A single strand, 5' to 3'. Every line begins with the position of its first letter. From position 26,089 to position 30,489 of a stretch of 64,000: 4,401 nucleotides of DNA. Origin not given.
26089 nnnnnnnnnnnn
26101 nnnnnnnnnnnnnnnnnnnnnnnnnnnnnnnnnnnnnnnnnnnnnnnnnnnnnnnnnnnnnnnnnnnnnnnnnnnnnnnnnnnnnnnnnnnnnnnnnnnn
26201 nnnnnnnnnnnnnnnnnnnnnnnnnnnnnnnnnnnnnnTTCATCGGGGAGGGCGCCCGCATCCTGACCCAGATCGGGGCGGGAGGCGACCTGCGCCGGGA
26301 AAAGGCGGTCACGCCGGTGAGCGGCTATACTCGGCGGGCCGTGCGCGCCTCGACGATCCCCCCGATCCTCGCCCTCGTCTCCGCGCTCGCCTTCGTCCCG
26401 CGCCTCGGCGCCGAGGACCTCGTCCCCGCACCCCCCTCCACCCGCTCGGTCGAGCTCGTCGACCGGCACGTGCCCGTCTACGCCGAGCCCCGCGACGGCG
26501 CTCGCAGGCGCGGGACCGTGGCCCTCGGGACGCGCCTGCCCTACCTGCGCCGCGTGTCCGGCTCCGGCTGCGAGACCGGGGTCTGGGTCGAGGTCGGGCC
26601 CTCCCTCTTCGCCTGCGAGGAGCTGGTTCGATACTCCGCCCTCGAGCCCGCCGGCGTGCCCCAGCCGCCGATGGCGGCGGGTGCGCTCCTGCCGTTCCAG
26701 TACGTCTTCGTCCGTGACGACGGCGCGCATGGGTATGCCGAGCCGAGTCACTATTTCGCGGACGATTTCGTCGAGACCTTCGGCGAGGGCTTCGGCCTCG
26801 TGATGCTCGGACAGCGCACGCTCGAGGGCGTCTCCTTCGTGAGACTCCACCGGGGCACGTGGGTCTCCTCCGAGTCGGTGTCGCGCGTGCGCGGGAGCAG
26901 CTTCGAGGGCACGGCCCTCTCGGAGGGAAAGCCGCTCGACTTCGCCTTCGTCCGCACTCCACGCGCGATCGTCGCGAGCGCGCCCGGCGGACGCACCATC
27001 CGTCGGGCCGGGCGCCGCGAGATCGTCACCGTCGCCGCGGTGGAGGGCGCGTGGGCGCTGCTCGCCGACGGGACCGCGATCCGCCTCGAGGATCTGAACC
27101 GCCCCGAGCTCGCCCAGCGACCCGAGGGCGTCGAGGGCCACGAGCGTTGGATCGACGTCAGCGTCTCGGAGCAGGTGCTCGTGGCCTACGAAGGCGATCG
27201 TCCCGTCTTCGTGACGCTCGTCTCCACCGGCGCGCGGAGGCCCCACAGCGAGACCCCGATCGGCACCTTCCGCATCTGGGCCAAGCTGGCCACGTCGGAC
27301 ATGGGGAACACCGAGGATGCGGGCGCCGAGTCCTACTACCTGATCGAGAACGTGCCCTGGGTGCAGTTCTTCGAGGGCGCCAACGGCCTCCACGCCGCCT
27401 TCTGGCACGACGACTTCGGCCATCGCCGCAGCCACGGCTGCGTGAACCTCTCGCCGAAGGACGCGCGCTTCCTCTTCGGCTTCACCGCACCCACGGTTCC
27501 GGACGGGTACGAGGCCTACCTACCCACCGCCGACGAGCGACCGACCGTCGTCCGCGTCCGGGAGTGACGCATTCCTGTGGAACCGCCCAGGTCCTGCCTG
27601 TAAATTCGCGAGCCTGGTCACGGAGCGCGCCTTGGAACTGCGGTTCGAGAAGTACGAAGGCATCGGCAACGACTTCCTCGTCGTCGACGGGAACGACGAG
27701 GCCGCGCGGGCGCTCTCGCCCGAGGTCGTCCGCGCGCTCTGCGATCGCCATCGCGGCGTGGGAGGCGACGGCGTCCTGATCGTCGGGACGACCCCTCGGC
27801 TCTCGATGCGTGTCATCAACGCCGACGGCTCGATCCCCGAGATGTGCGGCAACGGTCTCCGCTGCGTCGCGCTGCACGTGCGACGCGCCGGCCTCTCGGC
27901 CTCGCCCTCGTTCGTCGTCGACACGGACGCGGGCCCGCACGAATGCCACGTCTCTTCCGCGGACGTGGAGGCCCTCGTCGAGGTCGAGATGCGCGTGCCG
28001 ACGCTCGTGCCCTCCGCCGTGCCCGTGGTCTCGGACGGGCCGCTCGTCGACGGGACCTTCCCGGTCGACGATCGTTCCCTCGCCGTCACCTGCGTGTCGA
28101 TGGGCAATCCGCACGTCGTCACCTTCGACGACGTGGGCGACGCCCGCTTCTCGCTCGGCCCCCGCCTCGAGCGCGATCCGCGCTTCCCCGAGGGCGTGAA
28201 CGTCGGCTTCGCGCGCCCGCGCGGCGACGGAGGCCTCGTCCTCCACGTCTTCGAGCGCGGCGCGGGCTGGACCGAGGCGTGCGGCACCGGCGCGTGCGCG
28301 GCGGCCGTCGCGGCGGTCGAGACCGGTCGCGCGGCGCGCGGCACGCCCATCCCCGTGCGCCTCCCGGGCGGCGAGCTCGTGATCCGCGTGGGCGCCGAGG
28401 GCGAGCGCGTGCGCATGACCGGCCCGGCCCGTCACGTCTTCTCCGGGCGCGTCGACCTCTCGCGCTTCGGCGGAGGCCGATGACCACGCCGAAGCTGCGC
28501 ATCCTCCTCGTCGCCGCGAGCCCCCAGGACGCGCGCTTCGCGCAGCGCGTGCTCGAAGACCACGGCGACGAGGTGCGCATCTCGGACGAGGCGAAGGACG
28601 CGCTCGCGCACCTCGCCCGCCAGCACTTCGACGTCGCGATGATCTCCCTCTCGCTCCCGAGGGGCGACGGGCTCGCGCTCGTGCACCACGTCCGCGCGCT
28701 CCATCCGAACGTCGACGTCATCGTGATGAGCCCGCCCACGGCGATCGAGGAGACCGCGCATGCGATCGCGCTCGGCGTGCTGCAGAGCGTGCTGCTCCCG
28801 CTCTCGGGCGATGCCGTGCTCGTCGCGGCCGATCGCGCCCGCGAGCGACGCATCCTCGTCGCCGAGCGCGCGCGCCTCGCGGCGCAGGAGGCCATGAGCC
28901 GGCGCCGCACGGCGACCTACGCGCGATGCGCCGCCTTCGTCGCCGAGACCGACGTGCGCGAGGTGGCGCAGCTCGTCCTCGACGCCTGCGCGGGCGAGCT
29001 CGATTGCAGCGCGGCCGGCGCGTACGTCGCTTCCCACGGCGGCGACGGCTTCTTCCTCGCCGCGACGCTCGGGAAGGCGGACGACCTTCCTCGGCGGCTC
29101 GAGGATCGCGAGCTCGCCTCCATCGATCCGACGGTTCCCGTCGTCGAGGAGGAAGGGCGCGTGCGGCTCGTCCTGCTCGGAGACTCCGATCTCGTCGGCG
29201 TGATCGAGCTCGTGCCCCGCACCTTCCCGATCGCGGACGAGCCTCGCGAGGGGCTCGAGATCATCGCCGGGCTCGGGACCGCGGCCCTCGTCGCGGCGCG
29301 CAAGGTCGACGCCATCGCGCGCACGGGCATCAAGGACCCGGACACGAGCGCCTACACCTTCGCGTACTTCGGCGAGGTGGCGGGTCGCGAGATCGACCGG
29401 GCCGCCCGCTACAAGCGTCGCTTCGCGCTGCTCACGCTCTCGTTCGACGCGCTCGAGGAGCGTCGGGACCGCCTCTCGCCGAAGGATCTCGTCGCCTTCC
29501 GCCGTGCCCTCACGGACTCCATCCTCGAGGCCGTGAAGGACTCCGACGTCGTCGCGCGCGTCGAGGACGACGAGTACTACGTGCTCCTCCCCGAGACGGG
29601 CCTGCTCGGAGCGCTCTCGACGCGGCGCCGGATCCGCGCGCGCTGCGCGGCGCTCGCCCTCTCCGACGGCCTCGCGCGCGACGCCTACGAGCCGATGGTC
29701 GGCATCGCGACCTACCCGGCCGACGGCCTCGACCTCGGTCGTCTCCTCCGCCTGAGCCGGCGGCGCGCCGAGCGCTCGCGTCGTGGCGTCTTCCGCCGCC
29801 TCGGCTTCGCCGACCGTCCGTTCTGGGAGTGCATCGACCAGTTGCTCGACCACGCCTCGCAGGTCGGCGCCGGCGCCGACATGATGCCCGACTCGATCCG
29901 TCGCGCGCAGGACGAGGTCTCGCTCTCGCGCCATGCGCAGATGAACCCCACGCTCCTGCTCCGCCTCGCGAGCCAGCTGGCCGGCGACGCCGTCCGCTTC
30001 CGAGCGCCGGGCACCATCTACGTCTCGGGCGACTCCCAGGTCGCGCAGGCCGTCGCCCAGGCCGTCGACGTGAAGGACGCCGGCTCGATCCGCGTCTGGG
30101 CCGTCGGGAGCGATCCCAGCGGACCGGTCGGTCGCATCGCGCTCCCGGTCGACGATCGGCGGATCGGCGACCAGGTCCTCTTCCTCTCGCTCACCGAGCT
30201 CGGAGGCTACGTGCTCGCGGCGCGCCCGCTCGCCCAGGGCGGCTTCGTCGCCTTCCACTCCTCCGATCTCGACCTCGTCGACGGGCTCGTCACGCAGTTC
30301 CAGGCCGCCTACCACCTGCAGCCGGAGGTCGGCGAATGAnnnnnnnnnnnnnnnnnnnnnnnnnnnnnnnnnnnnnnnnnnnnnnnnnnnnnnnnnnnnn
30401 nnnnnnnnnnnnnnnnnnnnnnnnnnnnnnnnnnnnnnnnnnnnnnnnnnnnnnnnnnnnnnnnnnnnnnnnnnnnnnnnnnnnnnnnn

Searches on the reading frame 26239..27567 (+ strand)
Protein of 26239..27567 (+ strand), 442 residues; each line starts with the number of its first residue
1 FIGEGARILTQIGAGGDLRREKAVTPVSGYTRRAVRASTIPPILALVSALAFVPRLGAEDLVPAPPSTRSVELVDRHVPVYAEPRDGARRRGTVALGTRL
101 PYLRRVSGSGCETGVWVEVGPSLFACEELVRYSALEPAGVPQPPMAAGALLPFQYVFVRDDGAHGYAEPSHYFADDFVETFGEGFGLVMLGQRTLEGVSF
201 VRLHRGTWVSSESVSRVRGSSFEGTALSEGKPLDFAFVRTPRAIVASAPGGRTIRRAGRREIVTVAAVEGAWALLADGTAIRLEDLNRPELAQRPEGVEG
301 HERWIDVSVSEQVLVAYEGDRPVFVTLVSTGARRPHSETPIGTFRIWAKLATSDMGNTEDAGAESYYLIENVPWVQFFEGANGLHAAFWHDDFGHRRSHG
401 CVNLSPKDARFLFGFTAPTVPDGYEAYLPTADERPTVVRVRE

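Call 11: search_protein_families(library=pfam, proteins=[window:26239-27567:+], max_evalue=0.001)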
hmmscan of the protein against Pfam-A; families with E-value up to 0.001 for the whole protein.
window:26239-27567:+ (442 aa): 1 family
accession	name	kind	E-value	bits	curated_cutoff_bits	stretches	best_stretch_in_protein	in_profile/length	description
PF03734.19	YkuD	-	1.4e-19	71.5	23.4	1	303-418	2-140/146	L,D-transpeptidase catalytic domain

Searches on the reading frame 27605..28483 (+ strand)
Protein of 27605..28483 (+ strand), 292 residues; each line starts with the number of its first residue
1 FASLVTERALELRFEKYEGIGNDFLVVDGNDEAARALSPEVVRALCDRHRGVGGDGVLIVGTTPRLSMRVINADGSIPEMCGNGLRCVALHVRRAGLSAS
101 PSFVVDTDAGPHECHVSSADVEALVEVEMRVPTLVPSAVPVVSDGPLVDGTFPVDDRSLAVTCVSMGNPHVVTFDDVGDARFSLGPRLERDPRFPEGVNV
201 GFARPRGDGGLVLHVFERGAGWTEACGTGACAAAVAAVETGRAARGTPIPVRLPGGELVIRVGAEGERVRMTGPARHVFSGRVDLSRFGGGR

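Call 11: search_protein_families(library=pfam, proteins=[window:27605-28483:+], max_evalue=0.001)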
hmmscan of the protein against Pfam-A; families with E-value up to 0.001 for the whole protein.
window:27605-28483:+ (292 aa): 1 family
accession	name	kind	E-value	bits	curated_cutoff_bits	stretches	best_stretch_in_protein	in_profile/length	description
PF01678.24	DAP_epimerase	-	4.6e-50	169.2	34.7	2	163-278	2-121/121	Diaminopimelate epimerase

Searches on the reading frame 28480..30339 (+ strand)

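Call 11: search_protein_families(library=pfam, proteins=[window:28480-30339:+], max_evalue=0.001)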
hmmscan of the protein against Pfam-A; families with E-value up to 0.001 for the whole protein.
window:28480-30339:+ (619 aa): 2 families
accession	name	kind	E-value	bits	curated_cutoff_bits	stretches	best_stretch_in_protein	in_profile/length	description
PF00072.30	Response_reg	-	2.1e-10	41.2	30.2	1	8-107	1-100/111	Response regulator receiver domain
PF00990.26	GGDEF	-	4.4e-08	33.5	23.8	1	295-431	13-152/161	Diguanylate cyclase, GGDEF domain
